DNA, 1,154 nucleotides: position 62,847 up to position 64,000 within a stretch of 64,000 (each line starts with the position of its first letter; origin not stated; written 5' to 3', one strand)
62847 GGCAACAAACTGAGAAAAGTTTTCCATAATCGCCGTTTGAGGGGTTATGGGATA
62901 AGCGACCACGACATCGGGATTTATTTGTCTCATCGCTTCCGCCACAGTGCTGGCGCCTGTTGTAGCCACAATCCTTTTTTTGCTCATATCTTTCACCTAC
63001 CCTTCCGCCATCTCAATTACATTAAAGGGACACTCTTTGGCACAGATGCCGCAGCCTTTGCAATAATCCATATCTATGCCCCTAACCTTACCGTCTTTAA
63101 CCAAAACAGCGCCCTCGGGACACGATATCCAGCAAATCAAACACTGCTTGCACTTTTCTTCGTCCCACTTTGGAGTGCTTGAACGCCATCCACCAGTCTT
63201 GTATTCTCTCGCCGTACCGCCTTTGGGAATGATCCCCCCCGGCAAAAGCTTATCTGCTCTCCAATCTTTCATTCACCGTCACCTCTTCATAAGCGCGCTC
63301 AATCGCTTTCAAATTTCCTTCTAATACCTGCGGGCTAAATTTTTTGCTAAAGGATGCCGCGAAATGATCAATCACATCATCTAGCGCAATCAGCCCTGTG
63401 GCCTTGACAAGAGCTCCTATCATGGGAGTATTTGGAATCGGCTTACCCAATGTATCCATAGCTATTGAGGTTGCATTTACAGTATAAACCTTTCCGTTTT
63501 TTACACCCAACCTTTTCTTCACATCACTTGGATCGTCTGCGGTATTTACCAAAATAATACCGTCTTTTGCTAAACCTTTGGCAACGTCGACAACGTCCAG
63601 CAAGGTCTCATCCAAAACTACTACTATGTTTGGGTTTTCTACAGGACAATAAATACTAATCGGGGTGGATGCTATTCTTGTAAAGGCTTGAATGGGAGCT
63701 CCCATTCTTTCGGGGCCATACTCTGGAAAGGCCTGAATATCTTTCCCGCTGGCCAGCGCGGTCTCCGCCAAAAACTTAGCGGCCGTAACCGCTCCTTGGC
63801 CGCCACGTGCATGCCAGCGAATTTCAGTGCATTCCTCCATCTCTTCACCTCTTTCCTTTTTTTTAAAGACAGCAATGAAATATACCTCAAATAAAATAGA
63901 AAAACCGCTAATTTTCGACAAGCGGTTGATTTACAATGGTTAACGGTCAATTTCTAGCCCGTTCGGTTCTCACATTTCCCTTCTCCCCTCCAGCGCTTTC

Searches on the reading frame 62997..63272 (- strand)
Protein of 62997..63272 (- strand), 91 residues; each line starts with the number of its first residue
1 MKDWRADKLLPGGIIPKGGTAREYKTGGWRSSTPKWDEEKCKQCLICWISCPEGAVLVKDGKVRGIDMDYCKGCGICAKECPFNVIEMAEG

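Call 10: search_protein_families(library=pfam, proteins=[window:62997-63272:-])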
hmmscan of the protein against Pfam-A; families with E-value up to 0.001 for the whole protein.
window:62997-63272:- (91 aa): 11 families
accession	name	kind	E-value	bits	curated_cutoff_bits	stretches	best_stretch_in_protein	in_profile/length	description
PF00037.32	Fer4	-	3.6e-14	52.3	21.1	2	66-87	3-24/24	4Fe-4S binding domain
PF12837.12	Fer4_6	-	2.4e-13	49.8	25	2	66-86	4-24/24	4Fe-4S binding domain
PF14697.11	Fer4_21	-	4.1e-09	36.9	35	1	37-88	4-59/59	4Fe-4S dicluster domain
PF13237.11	Fer4_10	-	1.3e-08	35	25.5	1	36-82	4-53/53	4Fe-4S dicluster domain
PF12838.12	Fer4_7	-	1.2e-07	32.5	27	1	40-85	1-52/52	4Fe-4S dicluster domain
PF13187.11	Fer4_9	-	1.3e-07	31.9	27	0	70-89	1-20/52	4Fe-4S dicluster domain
PF12797.12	Fer4_2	-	4.5e-07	29.8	24.5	1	66-83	5-22/22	4Fe-4S binding domain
PF13484.11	Fer4_16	-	7.6e-05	23.9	30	0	71-88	2-19/66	4Fe-4S double cluster binding domain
PF25160.1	LdpA_Fe-S-bd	-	0.00018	21.7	27.6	1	47-89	9-46/49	LdpA Fe-S cluster-binding domain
PF12800.12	Fer4_4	-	0.00049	20.7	24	0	69-83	2-16/17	4Fe-4S binding domain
PF13459.11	Fer4_15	-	0.00084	20.4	22.4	0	66-87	3-23/66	4Fe-4S single cluster domain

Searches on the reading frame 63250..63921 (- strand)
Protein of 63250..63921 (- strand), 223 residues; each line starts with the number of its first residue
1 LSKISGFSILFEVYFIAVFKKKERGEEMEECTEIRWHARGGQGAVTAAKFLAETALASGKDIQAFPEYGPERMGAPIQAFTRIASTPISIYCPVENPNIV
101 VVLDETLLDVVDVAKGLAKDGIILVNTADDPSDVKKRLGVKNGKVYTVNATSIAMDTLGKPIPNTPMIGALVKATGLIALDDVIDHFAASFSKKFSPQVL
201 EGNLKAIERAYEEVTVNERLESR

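Call 10: search_protein_families(library=pfam, proteins=[window:63250-63921:-])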
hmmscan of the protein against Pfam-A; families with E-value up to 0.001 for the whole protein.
window:63250-63921:- (223 aa): 1 family
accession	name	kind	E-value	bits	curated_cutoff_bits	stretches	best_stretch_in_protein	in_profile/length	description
PF01558.24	POR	-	4.2e-45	154.4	27.4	1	40-212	1-173/173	Pyruvate ferredoxin/flavodoxin oxidoreductase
